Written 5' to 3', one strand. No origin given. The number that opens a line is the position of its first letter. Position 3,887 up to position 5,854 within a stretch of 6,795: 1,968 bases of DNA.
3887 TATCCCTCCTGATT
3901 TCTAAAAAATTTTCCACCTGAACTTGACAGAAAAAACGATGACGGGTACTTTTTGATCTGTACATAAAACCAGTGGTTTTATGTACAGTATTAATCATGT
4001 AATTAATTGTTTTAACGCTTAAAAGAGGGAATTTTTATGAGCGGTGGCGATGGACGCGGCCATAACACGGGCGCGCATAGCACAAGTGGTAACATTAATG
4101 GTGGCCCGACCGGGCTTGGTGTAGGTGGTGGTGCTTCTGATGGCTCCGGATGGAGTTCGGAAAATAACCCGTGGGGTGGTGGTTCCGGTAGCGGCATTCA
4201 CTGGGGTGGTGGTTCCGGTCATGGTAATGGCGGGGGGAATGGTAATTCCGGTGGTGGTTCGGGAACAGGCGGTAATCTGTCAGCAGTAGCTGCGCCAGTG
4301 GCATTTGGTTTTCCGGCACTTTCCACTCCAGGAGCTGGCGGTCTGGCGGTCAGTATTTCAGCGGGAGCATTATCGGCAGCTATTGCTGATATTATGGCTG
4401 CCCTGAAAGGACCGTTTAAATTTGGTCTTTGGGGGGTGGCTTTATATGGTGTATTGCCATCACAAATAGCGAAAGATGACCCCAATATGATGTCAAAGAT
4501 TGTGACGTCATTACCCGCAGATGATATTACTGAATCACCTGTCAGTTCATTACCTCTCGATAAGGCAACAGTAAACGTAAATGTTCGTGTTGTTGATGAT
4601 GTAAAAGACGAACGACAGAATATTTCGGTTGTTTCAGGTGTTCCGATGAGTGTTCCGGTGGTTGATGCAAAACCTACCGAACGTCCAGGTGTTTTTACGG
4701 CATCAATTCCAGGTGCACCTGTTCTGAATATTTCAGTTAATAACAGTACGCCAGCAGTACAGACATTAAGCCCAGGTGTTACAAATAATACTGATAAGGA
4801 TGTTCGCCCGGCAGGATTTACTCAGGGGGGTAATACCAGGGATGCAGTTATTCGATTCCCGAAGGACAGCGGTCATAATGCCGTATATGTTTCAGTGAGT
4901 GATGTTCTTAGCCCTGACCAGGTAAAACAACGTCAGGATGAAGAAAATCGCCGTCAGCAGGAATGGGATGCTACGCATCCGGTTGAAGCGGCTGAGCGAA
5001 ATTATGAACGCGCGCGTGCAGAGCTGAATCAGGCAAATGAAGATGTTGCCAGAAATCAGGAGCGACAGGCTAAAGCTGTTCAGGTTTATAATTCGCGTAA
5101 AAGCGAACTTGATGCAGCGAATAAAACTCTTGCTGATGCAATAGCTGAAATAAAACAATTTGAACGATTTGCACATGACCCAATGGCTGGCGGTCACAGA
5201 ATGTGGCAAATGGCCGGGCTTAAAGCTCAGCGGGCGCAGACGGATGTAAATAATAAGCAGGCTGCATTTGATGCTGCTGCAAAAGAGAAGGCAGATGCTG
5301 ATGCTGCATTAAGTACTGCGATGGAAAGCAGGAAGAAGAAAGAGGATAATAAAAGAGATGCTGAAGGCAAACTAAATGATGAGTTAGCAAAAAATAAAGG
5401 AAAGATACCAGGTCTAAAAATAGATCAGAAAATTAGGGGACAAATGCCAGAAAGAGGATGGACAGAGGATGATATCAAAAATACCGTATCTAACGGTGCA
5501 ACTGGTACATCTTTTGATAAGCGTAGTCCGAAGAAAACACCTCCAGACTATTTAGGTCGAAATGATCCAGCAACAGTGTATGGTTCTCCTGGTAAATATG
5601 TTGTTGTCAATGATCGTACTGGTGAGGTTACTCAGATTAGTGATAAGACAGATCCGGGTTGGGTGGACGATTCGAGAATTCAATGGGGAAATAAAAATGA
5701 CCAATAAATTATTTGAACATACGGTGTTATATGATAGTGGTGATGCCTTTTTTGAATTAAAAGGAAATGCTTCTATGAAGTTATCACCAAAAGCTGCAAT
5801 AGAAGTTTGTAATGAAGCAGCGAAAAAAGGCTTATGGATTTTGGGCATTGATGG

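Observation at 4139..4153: TolB box DGSGW at residues 35-39 in the glycine-rich translocation domain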

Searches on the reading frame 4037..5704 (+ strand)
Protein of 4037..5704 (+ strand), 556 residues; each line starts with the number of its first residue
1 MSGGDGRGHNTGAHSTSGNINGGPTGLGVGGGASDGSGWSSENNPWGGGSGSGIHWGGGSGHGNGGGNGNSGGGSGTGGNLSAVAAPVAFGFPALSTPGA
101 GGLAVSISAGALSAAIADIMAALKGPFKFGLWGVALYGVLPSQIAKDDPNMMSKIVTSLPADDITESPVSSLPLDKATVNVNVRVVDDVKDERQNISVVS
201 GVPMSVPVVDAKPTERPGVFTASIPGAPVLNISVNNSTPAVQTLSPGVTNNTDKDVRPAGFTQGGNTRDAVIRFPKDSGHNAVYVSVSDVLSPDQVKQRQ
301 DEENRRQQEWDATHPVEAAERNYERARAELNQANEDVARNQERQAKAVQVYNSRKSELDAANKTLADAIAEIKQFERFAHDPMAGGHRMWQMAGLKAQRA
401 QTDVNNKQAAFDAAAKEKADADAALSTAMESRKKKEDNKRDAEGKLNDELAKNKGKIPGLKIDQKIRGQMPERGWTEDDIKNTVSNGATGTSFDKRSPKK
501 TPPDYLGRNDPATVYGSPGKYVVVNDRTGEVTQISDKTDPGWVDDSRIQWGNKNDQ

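Call 4: search_solved_structures(query=window:4037-5704:+, show_alignments=3)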
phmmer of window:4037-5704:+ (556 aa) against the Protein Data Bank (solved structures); distinct sequences matched with E-value up to 0.001: 14.
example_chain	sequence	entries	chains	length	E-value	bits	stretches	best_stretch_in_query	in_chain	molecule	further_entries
2b5u_A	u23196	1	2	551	1.1e-290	968.4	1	1-452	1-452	Colicin E3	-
1jch_A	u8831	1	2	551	1.2e-288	961.8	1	1-452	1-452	COLICIN E3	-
7nsu_D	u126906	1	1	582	8.1e-269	896.3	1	1-459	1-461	Colicin-E9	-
5ew5_A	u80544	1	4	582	9.8e-267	889.4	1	1-458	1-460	Colicin-E9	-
7nst_D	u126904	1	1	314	9.2e-184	615.5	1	1-313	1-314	Colicin-E9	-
2axc_A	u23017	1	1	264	1.7e-107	363.8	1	57-322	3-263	Colicin E7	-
3ao9_A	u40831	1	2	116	2.8e-73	250.8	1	442-556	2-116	Colicin-E5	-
2dfx_E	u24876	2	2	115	4.7e-73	250.1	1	442-556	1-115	Colicin-E5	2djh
1ujw_B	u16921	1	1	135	6.9e-73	249.6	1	314-448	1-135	Colicin E3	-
3vj7_A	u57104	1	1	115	1.7e-72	248.2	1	442-556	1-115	Colicin-E5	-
2ysu_B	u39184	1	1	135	2.5e-69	237.8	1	313-446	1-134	Colicin-E2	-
2a8k_A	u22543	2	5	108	4.6e-68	233.6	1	450-556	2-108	Colicin E5 | Colicin-E5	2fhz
7cei_B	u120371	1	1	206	1.1e-29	106.9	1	376-459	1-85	PROTEIN (COLICIN E7 IMMUNITY PROTEIN)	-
1rh1_A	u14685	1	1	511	2.1e-17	66.5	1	153-317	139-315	Colicin B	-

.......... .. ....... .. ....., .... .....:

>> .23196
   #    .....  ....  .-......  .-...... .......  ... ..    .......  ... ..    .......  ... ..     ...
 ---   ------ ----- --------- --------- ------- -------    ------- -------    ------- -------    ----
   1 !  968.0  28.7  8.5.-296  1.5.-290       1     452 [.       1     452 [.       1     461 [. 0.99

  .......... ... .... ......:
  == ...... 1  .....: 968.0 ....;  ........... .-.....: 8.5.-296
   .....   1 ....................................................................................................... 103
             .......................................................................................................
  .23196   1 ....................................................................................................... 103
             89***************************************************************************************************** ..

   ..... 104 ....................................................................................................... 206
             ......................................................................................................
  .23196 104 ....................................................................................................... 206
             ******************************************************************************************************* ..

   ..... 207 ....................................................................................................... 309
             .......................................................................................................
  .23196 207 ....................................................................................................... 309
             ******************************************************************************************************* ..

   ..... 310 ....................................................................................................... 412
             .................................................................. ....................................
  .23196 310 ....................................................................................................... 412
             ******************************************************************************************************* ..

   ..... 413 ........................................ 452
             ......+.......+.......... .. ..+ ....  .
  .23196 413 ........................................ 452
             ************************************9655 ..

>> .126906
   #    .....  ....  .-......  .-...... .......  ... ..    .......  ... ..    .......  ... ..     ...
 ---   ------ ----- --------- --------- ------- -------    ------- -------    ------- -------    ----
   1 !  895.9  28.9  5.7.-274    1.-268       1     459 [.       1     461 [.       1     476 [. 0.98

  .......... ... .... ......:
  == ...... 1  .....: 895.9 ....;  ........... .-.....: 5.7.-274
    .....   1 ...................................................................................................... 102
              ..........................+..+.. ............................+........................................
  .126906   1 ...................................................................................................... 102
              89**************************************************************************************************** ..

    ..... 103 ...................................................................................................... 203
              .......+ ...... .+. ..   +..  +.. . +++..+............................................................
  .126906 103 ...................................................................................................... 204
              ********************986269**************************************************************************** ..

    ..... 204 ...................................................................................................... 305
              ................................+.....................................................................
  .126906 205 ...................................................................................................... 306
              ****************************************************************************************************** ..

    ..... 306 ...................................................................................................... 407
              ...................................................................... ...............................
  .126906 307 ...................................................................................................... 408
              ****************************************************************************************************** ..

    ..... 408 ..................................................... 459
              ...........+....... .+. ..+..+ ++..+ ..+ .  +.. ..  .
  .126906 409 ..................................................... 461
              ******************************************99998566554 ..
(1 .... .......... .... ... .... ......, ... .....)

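Call 5: search_protein_families(library=pfam, proteins=[window:4037-5704:+])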
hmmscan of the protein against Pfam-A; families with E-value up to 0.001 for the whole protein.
window:4037-5704:+ (556 aa): 4 families
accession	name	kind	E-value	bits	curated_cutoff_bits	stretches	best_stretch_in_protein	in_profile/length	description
PF03515.19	Cloacin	-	2.2e-102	343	25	1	30-311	4-277/277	Colicin-like bacteriocin tRNase domain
PF12106.13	Colicin_E5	-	4.3e-33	113.9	25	1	460-547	3-88/88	Colicin E5 ribonuclease domain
PF06958.17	Pyocin_S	-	3e-16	60.6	22.5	1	175-285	7-138/139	S-type Pyocin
PF11570.13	E2R135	-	6.4e-07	30.2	21.4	1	314-447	1-136/136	Coiled-coil receptor-binding R-domain of colicin E2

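Call 17: list_cluster_members(proteins=[window:4037-5704:+, window:5697-6023:+])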
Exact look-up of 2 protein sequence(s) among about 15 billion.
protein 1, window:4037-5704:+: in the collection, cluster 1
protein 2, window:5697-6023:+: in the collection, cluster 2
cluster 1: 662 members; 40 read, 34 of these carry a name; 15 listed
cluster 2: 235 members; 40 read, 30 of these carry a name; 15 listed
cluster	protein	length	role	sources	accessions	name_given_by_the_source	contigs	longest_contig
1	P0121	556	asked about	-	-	colicin-like bacteriocin tRNase domain-containing protein [Shigella sonnei] | hypothetical protein | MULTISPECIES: colicin-like bacteriocin tRNase domain-containing protein ...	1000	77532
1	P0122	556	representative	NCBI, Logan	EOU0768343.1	colicin-like bacteriocin tRNase domain-containing protein [Escherichia coli]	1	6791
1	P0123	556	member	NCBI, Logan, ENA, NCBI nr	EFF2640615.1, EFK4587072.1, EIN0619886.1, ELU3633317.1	S-type pyocin domain-containing protein [Escherichia coli] | colicin [Escherichia coli]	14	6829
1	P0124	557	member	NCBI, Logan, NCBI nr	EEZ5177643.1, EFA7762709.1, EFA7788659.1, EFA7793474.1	colicin [Escherichia coli]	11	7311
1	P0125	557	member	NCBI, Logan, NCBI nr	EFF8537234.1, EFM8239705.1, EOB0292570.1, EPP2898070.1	colicin-like bacteriocin tRNase domain-containing protein [Escherichia coli] | colicin [Escherichia coli]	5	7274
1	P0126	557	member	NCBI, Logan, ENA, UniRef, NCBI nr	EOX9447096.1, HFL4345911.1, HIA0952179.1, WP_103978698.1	colicin-like bacteriocin tRNase domain-containing protein [Escherichia coli] | colicin-like bacteriocin tRNase domain-containing protein n=1 Tax=Escherichia coli ...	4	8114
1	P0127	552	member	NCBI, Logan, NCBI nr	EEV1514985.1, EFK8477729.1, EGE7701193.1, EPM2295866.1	colicin [Escherichia coli]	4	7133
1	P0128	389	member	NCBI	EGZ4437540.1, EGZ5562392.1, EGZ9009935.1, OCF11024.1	colicin, partial [Escherichia coli]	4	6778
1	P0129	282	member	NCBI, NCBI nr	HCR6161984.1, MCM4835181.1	TPA: S-type pyocin domain-containing protein, partial [Shigella sonnei] | S-type pyocin domain-containing protein [Escherichia coli]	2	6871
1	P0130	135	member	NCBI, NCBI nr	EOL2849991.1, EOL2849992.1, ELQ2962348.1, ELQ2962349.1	colicin-like bacteriocin tRNase domain-containing protein, partial [Escherichia coli] | colicin [Escherichia coli]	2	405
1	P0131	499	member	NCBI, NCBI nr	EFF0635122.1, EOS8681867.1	colicin, partial [Escherichia coli] | colicin [Escherichia coli]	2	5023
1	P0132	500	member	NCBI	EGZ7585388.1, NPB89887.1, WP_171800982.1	colicin-like bacteriocin tRNase domain-containing protein, partial [Shigella sonnei]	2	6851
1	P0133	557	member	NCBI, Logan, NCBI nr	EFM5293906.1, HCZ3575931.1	colicin [Escherichia coli]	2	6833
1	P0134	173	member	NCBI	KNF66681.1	colicin, partial [Escherichia coli]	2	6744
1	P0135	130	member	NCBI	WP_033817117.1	colicin-like bacteriocin tRNase domain-containing protein, partial [Escherichia coli]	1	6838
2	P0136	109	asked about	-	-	colicin transporter [Escherichia coli] | Colicin-E5 Imm protein. | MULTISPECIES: colicin transporter [Enterobacteriaceae]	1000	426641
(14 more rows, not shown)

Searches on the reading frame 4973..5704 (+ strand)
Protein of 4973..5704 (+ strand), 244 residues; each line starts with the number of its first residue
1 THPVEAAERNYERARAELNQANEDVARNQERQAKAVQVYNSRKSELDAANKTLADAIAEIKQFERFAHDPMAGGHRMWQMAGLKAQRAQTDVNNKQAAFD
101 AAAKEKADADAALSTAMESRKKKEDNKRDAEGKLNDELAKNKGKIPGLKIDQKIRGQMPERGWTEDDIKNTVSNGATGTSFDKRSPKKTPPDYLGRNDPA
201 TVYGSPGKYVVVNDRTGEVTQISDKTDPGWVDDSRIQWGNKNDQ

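Call 16: search_solved_structures(query=window:4973-5704:+, show_alignments=5)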
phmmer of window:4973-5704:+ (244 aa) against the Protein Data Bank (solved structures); distinct sequences matched with E-value up to 0.001: 11.
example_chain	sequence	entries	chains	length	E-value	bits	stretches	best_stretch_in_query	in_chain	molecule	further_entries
1jch_A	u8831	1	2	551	4.6e-75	255.7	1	1-140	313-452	COLICIN E3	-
2b5u_A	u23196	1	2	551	4.7e-75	255.7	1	1-140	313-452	Colicin E3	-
3ao9_A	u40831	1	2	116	2.7e-74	253.2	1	130-244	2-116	Colicin-E5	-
2dfx_E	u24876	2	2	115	4.4e-74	252.5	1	130-244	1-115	Colicin-E5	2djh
1ujw_B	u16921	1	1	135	6.5e-74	251.9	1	2-136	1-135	Colicin E3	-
3vj7_A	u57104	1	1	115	1.7e-73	250.6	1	130-244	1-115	Colicin-E5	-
7nsu_D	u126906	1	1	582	2.1e-71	243.7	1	1-147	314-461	Colicin-E9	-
2ysu_B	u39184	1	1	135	2.5e-70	240.2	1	1-134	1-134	Colicin-E2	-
5ew5_A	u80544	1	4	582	1.8e-69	237.4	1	1-147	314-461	Colicin-E9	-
2a8k_A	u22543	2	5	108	4.8e-69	236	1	138-244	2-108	Colicin E5 | Colicin-E5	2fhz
7cei_B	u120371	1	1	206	3.1e-29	105.8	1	64-147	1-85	PROTEIN (COLICIN E7 IMMUNITY PROTEIN)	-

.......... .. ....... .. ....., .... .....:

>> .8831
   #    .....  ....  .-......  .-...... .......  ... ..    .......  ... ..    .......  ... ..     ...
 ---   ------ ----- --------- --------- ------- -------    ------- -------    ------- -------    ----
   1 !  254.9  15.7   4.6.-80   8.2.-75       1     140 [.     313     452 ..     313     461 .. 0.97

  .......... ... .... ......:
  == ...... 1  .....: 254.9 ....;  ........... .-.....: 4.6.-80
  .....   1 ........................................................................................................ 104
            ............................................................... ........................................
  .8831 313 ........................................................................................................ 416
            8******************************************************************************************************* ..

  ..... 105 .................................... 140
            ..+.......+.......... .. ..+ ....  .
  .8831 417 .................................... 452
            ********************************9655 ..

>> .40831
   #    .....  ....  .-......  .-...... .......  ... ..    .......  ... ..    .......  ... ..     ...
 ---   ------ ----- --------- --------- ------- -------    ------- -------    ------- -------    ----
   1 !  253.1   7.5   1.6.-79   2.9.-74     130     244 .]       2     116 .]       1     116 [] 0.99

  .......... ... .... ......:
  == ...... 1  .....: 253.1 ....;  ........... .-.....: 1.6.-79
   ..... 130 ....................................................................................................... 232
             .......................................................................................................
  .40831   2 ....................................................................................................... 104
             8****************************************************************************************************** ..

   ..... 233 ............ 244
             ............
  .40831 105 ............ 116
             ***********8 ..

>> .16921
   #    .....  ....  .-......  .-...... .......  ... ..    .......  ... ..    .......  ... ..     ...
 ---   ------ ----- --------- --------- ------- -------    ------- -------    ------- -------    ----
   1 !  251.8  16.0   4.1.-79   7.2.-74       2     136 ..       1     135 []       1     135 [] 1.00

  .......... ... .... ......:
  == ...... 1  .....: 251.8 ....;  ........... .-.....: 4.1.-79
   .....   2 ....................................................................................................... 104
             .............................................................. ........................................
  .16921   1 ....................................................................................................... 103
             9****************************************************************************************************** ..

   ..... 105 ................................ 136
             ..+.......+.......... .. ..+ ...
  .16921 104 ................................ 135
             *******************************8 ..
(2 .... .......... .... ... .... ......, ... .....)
